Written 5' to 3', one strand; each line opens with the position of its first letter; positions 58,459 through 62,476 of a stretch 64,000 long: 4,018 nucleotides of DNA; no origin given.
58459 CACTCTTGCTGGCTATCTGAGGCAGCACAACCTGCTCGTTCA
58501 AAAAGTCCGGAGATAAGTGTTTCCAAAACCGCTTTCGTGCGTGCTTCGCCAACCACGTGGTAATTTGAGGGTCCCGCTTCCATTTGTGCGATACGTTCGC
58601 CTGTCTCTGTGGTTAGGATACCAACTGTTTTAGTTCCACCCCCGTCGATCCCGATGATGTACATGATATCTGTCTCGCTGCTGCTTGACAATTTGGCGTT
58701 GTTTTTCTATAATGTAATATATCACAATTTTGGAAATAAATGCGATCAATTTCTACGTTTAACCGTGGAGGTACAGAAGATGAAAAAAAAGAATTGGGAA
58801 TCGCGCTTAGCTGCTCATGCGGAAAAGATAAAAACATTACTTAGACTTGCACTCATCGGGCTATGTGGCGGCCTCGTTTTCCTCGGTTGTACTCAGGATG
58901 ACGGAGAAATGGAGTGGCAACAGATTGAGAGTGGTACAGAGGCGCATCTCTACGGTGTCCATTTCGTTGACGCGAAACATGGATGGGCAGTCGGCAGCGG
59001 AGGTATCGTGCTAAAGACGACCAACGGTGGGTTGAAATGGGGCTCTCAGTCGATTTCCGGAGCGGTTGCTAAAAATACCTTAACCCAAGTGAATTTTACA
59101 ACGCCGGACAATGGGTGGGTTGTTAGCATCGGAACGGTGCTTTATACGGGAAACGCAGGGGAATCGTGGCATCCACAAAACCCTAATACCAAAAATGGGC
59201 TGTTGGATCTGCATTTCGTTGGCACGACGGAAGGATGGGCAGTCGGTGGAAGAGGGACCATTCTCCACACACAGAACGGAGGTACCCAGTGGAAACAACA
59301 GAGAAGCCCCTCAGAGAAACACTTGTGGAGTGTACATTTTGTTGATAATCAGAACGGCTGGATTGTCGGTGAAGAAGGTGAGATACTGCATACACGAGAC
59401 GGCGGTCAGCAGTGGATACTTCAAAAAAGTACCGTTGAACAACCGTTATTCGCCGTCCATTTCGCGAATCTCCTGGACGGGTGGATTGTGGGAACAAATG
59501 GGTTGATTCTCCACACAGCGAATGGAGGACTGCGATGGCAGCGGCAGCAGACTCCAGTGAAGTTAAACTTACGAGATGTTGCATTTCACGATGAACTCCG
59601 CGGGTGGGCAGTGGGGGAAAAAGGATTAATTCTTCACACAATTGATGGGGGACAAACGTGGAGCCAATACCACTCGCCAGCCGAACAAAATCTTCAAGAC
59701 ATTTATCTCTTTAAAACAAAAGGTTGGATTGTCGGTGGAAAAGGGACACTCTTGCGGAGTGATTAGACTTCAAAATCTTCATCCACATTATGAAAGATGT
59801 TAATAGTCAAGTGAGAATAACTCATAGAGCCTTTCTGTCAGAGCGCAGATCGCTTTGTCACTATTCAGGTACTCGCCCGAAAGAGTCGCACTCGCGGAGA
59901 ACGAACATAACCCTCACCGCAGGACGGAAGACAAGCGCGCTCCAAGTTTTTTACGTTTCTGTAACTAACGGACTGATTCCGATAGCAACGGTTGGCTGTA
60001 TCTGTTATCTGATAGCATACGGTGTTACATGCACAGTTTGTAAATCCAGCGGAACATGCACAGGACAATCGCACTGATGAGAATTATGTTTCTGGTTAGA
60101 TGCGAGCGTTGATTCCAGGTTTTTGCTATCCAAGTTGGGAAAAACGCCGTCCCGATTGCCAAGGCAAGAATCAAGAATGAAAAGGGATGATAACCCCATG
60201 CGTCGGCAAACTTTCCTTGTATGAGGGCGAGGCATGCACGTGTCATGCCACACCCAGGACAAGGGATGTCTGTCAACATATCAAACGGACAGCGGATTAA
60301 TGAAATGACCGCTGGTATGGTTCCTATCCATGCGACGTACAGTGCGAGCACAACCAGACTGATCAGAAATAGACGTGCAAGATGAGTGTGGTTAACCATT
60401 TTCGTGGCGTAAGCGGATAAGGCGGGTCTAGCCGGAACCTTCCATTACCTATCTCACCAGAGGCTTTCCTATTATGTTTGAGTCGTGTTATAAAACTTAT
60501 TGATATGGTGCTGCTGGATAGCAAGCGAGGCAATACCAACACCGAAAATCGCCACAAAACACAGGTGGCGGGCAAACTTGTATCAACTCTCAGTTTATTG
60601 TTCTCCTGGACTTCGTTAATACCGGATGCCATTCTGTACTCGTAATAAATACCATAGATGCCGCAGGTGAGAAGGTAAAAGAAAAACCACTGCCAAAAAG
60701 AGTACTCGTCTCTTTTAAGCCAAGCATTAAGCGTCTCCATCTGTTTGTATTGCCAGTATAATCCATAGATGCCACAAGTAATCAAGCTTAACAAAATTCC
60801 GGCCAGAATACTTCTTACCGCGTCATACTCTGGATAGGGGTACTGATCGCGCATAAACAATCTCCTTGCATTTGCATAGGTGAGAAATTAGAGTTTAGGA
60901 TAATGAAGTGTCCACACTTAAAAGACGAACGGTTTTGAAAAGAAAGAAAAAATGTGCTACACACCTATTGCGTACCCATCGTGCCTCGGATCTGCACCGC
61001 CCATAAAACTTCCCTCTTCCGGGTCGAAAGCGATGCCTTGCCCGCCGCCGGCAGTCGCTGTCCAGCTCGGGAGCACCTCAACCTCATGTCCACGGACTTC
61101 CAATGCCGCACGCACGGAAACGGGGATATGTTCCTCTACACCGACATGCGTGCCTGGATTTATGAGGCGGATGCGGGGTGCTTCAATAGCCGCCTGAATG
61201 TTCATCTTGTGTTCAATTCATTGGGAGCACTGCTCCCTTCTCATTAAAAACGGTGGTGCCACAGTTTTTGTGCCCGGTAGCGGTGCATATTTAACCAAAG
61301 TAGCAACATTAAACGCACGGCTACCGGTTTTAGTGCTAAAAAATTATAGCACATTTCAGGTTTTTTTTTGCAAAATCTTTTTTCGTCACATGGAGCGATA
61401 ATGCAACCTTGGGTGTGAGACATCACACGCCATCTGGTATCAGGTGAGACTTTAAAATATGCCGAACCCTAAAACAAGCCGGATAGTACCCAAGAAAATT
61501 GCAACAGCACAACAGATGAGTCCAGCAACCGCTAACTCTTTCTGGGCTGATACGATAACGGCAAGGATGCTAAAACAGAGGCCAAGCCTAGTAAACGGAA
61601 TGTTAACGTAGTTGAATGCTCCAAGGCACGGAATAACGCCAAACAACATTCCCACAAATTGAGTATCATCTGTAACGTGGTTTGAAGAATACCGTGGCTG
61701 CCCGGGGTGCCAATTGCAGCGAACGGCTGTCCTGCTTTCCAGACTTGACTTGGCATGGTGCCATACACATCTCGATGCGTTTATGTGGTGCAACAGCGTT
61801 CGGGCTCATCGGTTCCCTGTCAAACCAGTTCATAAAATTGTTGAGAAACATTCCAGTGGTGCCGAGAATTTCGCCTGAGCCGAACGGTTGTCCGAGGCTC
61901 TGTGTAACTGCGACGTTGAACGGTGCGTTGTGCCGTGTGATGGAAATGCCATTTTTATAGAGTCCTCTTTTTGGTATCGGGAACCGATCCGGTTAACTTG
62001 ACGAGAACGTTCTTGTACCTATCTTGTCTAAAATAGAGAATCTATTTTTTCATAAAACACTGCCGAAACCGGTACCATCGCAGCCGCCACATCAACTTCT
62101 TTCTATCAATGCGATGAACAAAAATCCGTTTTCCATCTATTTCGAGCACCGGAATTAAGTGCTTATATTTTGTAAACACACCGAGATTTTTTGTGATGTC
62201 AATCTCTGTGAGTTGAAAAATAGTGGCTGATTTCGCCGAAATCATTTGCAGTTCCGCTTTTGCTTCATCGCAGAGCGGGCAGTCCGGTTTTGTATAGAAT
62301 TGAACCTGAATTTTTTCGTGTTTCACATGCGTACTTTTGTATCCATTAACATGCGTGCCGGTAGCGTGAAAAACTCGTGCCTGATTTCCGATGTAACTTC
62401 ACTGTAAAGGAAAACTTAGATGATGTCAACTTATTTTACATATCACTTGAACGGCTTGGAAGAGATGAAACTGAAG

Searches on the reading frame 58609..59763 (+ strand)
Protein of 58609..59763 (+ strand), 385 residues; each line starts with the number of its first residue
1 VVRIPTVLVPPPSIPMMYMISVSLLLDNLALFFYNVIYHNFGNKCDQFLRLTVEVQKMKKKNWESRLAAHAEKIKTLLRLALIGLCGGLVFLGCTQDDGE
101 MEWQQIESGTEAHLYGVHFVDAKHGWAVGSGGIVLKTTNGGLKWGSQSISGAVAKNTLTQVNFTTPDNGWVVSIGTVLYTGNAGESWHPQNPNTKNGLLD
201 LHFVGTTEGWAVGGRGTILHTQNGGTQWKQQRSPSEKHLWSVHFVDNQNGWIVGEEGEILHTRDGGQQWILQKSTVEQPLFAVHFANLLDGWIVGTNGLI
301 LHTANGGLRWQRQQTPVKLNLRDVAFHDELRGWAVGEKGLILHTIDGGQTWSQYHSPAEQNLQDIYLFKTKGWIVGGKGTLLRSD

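Call 68: search_protein_families(library=pfam, proteins=[window:58609-59763:+], max_evalue=0.001)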
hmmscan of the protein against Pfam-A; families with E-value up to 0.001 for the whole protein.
window:58609-59763:+ (385 aa): 2 families
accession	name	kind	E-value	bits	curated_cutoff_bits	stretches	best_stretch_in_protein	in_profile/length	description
PF14870.12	PSII_BNR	-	8.6e-49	166.8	27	4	227-314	8-98/303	Photosynthesis system II assembly factor YCF48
PF15902.12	Sortilin-Vps10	-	1.3e-09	37.8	33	0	217-278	2-66/446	Sortilin, neurotensin receptor 3,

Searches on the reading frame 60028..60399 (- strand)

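Call 68: search_protein_families(library=pfam, proteins=[window:60028-60399:-], max_evalue=0.001)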
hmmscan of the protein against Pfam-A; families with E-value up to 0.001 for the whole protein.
window:60028-60399:- (124 aa): 1 family
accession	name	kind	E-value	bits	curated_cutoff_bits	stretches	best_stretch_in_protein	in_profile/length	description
PF10825.13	DUF2752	-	1.2e-19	70.5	27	1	37-82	1-46/49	Protein of unknown function (DUF2752)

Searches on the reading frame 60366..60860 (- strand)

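Call 68: search_protein_families(library=pfam, proteins=[window:60366-60860:-], max_evalue=0.001)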
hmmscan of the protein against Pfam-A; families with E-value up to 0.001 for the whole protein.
window:60366-60860:- (165 aa): 1 family
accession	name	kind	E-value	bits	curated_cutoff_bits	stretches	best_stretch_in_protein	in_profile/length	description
PF14018.11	DUF4234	-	3.6e-18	65.9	25.3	2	16-50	1-35/70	Domain of unknown function (DUF4234)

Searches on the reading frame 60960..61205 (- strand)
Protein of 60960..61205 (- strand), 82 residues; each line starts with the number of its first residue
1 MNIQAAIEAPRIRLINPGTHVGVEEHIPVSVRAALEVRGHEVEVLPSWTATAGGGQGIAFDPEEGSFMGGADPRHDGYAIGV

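Call 68: search_protein_families(library=pfam, proteins=[window:60960-61205:-], max_evalue=0.001)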
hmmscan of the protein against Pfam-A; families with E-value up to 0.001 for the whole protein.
window:60960-61205:- (82 aa): 1 family
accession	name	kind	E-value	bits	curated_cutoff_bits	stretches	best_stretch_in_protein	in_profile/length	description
PF01019.26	G_glu_transpept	-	9e-09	35.1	27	1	1-77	439-512/512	Gamma-glutamyltranspeptidase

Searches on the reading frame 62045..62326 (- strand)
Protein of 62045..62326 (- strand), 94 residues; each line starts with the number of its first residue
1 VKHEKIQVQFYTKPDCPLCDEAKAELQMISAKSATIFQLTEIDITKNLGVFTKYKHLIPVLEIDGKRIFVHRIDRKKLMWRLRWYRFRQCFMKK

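Call 68: search_protein_families(library=pfam, proteins=[window:62045-62326:-], max_evalue=0.001)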
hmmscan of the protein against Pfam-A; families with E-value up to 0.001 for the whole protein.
window:62045-62326:- (94 aa): 2 families
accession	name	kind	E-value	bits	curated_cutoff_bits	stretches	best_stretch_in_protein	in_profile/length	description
PF05768.20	Glrx-like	-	1.3e-17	64.3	26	1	7-79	1-73/77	Glutaredoxin-like domain (DUF836)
PF00462.30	Glutaredoxin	-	0.00028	21.4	22.9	1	8-67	1-59/60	Glutaredoxin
